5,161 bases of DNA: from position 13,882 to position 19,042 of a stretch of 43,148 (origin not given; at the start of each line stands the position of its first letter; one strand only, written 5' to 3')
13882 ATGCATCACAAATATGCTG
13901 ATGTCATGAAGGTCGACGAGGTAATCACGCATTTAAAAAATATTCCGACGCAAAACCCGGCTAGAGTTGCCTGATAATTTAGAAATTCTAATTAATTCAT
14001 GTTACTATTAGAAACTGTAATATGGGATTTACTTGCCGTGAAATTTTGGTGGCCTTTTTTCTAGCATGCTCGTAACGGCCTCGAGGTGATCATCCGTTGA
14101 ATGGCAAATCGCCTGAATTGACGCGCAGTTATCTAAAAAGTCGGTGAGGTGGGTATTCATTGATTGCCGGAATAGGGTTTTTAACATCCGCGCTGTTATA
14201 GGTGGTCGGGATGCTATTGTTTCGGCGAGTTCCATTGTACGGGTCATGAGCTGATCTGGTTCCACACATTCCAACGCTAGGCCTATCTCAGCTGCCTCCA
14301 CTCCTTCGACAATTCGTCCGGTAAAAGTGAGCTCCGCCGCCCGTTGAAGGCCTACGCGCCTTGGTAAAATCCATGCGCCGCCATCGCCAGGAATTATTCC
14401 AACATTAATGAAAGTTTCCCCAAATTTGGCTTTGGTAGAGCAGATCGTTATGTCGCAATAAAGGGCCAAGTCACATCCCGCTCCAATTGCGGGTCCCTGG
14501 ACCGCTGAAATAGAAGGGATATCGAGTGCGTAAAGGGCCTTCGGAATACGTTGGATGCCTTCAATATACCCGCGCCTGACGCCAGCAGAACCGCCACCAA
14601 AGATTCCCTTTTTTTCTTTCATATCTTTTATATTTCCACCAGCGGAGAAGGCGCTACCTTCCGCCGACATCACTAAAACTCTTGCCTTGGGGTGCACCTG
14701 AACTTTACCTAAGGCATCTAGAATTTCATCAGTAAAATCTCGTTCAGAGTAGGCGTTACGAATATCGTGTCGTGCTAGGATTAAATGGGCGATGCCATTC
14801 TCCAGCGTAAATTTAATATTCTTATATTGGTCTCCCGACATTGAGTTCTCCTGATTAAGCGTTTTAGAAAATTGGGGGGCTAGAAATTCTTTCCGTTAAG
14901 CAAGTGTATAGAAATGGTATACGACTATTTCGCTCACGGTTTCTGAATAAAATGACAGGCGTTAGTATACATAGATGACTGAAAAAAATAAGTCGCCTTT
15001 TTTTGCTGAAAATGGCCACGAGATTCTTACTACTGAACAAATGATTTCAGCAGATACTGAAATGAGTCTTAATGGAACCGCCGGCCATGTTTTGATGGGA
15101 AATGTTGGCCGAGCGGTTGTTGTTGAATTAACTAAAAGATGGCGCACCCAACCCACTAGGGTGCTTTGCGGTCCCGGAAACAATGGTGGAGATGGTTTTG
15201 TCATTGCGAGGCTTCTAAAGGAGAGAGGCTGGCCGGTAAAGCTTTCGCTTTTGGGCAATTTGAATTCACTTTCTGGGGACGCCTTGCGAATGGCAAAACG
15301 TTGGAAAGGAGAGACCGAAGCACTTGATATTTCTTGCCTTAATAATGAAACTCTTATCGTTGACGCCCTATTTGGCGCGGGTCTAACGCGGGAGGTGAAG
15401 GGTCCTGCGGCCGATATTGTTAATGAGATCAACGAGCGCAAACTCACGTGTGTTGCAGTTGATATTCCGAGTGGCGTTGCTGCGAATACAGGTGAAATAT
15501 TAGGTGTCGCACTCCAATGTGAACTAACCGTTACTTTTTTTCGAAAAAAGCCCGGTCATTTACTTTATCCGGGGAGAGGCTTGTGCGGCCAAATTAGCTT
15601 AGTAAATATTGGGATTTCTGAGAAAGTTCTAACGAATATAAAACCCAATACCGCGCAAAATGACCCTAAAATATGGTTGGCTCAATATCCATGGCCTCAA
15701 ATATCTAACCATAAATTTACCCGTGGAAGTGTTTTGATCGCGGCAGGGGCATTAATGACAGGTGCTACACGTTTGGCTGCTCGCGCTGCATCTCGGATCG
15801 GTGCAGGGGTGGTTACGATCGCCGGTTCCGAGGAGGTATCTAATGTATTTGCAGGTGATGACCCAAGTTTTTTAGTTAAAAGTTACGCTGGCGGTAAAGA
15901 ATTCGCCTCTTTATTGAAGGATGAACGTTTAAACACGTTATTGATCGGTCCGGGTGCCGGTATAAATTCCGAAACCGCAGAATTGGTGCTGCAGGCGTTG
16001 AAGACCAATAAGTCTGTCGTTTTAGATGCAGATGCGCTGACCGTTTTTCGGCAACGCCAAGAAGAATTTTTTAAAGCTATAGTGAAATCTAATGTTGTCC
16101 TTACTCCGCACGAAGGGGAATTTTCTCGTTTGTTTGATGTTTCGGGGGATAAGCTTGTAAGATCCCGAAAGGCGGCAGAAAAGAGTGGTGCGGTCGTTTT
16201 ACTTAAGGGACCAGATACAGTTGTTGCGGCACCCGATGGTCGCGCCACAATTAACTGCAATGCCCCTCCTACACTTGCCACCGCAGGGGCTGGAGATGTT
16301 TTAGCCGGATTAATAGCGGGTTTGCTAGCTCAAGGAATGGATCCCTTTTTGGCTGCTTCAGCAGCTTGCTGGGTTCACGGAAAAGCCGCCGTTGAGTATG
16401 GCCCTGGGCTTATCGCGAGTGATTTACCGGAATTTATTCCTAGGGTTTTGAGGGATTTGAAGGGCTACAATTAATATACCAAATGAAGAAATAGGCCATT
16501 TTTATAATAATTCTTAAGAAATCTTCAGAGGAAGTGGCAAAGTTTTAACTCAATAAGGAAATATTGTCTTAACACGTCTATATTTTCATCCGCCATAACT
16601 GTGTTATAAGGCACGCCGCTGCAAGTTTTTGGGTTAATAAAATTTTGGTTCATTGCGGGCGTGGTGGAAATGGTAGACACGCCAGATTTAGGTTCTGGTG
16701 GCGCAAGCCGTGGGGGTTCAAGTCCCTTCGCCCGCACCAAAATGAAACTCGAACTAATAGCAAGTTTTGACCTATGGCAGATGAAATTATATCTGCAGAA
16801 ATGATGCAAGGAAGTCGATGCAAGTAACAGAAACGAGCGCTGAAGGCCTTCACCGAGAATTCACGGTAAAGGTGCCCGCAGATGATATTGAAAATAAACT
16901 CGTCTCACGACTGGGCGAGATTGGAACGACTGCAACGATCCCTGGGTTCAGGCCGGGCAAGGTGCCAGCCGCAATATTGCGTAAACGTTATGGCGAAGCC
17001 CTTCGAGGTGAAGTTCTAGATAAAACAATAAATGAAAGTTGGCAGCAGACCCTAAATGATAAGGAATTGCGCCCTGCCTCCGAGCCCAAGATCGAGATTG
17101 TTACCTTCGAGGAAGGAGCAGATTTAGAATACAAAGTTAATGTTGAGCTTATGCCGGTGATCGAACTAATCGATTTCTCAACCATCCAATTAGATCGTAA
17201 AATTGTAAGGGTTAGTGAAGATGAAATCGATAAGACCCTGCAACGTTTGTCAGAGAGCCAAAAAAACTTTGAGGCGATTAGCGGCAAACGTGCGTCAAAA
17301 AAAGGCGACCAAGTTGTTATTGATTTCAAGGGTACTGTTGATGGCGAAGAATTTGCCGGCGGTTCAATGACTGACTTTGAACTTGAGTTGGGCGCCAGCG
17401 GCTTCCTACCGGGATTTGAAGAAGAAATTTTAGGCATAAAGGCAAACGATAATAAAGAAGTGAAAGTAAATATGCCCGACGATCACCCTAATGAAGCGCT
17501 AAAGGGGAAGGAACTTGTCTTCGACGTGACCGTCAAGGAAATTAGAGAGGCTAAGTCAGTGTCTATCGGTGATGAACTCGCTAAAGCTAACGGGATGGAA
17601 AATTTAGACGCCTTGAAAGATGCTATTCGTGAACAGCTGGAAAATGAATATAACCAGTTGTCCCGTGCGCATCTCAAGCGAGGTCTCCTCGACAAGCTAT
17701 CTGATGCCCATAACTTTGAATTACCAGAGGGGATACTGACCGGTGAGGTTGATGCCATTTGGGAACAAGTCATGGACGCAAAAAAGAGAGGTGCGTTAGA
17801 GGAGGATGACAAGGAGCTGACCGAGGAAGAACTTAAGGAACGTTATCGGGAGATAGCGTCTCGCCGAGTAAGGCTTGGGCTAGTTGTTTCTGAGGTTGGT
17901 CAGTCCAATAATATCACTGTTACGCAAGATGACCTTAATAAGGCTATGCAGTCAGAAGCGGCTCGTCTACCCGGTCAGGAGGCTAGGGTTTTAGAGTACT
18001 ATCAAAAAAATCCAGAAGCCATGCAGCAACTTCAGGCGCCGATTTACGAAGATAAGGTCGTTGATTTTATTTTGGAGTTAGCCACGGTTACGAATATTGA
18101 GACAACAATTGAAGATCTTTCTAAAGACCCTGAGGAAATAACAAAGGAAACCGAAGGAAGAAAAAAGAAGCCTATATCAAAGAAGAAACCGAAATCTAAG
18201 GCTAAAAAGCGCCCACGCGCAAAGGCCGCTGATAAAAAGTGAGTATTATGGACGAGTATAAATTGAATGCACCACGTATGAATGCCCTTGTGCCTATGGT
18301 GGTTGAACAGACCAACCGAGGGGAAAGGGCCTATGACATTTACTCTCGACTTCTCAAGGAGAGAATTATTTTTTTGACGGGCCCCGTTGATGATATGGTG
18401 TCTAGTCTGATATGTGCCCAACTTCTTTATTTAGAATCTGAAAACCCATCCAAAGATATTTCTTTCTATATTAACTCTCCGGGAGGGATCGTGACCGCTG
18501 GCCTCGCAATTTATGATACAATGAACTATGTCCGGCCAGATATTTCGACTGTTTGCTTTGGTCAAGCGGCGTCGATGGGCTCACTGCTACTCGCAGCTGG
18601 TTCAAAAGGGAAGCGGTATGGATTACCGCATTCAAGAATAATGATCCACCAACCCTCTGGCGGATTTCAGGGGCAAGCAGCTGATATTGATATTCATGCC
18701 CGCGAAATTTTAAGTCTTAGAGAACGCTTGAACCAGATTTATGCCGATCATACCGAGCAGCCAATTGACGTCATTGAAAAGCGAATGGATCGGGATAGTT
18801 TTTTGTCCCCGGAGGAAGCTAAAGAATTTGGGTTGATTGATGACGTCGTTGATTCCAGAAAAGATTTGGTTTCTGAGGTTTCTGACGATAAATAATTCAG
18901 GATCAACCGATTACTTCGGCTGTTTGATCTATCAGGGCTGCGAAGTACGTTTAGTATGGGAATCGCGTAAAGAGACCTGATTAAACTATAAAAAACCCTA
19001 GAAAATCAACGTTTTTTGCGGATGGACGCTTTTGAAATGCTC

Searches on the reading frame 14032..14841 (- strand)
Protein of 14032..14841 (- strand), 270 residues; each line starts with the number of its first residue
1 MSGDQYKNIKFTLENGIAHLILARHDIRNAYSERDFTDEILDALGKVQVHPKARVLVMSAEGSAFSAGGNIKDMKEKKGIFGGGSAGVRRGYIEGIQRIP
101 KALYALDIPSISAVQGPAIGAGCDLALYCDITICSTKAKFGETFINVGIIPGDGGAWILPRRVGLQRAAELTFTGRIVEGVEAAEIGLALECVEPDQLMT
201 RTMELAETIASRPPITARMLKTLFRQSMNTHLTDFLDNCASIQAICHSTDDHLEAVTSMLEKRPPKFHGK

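Call 28: search_protein_families(library=pfam, proteins=[window:14032-14841:-])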
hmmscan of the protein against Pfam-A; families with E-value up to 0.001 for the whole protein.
window:14032-14841:- (270 aa): 2 families
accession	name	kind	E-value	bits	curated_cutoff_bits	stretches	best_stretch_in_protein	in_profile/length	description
PF00378.25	ECH_1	-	2.8e-49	168.2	27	1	14-269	3-250/251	Enoyl-CoA hydratase/isomerase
PF16113.10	ECH_2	-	1.5e-18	67.9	27.2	1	19-262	3-240/335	Enoyl-CoA hydratase/isomerase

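Call 49: search_protein_families(library=ncbifam, proteins=[window:14032-14841:-], max_evalue=1e-8)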
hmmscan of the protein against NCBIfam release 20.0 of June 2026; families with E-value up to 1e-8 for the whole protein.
window:14032-14841:- (270 aa): 69 families (the best 25 are shown)
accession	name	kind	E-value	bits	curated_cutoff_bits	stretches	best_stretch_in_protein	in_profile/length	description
NF006699.0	PRK09245.1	subfamily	3.4e-93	311.7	354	1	12-269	8-265/266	crotonase/enoyl-CoA hydratase family protein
NF004475.0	PRK05809.1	subfamily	2.7e-47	161.5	394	1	5-269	2-259/260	short-chain-enoyl-CoA hydratase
NF051848.1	EnCoAHydtEchA19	equivalog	3.2e-45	154.7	400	1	20-270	13-258/258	enoyl-CoA hydratase EchA19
NF004635.0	PRK05981.1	equivalog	3.6e-45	154.5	351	1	5-270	2-266/266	enoyl-CoA hydratase/isomerase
TIGR02280.1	PaaB1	equivalog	4.2e-43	147.7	345.15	1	11-270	3-256/256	2-(1,2-epoxy-1,2-dihydrophenyl)acetyl-CoA isomerase PaaG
NF006107.0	PRK08258.1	equivalog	6.4e-43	147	330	1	5-270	15-277/277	enoyl-CoA hydratase family protein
NF004525.0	PRK05870.1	equivalog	1.1e-42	146.7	285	1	6-231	2-218/249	enoyl-CoA hydratase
NF007239.0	PRK09674.1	equivalog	1.1e-42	146.3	371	1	13-270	10-257/257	2,3-dehydroadipyl-CoA hydratase PaaF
NF006109.0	PRK08260.1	subfamily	2.6e-42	145.1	320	1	5-269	2-277/296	enoyl-CoA hydratase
NF004857.0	PRK06210.1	equivalog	5e-42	144.2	341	1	5-269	6-274/275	enoyl-CoA hydratase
NF006007.0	PRK08138.1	subfamily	7.7e-42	143.4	355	1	13-270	14-261/261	enoyl-CoA hydratase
NF050134.1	TdecoylIsomFabM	equivalog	2.6e-41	141.8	400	1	6-270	1-261/261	trans-2-decenoyl-ACP isomerase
NF005803.0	PRK07658.1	equivalog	4.4e-41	141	313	1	7-270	2-257/257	enoyl-CoA hydratase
NF004840.0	PRK06190.1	equivalog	5.8e-41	140.8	253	1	14-244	11-235/260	enoyl-CoA hydratase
NF005804.0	PRK07659.1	equivalog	5e-40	137.6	311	1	6-269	5-259/260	enoyl-CoA hydratase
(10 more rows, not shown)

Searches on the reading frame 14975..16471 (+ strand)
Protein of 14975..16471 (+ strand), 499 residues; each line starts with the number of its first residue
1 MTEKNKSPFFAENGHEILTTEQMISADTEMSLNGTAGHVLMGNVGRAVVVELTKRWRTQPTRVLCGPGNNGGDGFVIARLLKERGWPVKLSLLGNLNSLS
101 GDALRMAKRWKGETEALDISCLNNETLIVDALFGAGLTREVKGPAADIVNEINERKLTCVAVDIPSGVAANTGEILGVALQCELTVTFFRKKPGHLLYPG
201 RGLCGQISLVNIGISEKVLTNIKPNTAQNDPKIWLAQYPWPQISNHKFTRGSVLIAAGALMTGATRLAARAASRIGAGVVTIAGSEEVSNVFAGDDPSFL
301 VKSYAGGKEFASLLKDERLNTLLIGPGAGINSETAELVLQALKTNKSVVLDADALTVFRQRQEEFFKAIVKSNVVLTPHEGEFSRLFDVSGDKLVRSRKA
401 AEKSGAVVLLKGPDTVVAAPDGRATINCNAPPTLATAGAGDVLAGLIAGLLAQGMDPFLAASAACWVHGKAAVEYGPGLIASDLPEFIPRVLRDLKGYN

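Call 28: search_protein_families(library=pfam, proteins=[window:14975-16471:+])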
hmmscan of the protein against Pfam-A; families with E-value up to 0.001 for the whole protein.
window:14975-16471:+ (499 aa): 4 families
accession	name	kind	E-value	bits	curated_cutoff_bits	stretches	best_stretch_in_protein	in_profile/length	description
PF01256.23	Carb_kinase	-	5.4e-53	180.4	27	1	254-474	2-222/242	NAD(P)H-hydrate dehydratase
PF03853.21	YjeF_N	-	5.8e-39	134.2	24.9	1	38-194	2-169/169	YjeF-related protein N-terminus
PF08543.17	Phos_pyr_kin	-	8.7e-05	22.4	27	1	331-468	71-229/246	Phosphomethylpyrimidine kinase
PF00294.29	PfkB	-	0.0009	19.1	25.8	0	330-466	143-284/302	pfkB family carbohydrate kinase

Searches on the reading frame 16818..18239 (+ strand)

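Call 28: search_protein_families(library=pfam, proteins=[window:16818-18239:+])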
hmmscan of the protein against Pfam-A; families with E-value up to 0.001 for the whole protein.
window:16818-18239:+ (474 aa): 3 families
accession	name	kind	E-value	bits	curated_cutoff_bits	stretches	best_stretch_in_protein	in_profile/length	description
PF05697.18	Trigger_N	-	1.4e-39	136.1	22.2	1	1-144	1-144/144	Bacterial trigger factor protein (TF)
PF05698.19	Trigger_C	-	1.3e-34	120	22.7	1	263-420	2-162/162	Bacterial trigger factor protein (TF) C-terminus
PF00254.34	FKBP_C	-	4.2e-14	53.1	21.1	1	156-239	1-93/94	FKBP-type peptidyl-prolyl cis-trans isomerase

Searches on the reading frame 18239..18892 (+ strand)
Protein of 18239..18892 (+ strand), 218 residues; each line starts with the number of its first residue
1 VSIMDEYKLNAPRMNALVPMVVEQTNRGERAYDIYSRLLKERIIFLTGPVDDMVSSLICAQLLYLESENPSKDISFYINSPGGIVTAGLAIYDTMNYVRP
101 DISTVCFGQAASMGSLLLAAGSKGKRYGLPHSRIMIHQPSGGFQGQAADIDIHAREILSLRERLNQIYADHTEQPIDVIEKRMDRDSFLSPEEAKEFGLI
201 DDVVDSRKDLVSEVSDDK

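Call 28: search_protein_families(library=pfam, proteins=[window:18239-18892:+])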
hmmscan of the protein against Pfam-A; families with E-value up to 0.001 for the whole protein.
window:18239-18892:+ (218 aa): 1 family
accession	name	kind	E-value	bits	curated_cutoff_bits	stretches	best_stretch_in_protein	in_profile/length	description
PF00574.28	CLP_protease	-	6.4e-85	284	20.2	1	27-206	2-181/182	Clp protease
